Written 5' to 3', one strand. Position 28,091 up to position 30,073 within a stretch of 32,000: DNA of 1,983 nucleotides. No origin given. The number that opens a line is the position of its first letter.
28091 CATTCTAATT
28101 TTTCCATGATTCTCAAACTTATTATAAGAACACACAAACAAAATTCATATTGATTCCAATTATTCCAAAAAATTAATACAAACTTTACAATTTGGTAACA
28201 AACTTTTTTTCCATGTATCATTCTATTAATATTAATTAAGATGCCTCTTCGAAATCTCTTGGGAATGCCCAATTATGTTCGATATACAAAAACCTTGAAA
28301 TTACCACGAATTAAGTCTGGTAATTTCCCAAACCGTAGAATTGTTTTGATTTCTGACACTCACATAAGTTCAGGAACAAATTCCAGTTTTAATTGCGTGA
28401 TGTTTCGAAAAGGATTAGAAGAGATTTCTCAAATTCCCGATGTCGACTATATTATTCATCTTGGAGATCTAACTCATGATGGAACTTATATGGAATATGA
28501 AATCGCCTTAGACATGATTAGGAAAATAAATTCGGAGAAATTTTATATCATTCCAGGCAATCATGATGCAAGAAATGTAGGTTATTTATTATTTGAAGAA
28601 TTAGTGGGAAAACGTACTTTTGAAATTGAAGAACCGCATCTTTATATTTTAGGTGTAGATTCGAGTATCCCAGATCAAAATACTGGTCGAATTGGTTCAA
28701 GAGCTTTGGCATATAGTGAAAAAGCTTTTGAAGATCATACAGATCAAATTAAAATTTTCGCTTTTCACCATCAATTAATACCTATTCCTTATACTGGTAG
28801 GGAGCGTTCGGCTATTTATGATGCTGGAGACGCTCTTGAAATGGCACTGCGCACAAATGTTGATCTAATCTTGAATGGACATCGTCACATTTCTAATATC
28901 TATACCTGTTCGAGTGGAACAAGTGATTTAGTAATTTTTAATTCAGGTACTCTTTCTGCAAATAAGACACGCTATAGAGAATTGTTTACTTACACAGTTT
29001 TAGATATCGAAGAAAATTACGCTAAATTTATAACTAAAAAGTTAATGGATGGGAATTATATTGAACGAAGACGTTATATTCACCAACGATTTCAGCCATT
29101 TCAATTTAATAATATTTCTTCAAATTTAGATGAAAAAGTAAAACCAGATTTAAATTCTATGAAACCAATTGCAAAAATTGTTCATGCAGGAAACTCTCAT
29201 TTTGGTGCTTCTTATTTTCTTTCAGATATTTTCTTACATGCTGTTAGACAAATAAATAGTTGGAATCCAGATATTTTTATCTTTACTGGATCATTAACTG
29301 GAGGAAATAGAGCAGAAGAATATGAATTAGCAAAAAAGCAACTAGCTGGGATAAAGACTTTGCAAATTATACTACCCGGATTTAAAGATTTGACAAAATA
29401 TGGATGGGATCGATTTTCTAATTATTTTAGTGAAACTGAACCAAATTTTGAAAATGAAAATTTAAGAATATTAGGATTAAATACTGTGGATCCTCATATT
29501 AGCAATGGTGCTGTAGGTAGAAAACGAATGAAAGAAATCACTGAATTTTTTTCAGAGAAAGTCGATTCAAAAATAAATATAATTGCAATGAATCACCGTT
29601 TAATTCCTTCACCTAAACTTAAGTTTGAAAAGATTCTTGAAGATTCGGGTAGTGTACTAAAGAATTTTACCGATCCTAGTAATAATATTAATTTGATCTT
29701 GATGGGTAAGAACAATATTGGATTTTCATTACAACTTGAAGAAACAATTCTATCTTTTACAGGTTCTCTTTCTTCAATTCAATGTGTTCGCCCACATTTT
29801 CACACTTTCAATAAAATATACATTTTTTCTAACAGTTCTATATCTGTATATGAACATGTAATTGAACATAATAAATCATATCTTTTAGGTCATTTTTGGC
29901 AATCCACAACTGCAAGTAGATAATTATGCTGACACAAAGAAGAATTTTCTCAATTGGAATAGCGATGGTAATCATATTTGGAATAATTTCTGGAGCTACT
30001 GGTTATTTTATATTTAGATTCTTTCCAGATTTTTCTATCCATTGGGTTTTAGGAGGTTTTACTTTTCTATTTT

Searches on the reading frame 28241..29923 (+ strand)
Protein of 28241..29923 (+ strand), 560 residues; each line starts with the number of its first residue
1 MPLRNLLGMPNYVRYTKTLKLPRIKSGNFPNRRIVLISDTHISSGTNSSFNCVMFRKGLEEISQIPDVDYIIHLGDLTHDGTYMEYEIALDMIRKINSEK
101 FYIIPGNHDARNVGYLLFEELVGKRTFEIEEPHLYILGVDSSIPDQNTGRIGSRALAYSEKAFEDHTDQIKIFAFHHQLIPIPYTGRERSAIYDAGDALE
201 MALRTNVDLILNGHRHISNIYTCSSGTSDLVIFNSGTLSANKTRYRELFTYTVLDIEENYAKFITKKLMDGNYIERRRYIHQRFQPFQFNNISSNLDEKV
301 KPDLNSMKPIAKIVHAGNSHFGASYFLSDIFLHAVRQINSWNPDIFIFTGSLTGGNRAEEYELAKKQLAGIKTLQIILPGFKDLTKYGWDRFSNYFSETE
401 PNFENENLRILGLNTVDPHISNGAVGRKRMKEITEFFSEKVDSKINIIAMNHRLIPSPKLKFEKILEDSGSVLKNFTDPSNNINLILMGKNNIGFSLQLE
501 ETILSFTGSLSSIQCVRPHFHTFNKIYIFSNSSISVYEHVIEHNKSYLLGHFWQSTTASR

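Call 11: search_protein_families(library=pfam, proteins=[window:28241-29923:+], max_evalue=0.001)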
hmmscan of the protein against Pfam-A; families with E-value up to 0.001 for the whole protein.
window:28241-29923:+ (560 aa): 2 families
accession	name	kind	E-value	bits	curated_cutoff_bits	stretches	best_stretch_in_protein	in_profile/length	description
PF00149.33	Metallophos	-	5e-20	73.2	21.5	1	33-217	2-190/191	Calcineurin-like phosphoesterase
PF12850.12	Metallophos_2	-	3.8e-11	43.7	27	1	33-258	2-153/154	Calcineurin-like phosphoesterase superfamily domain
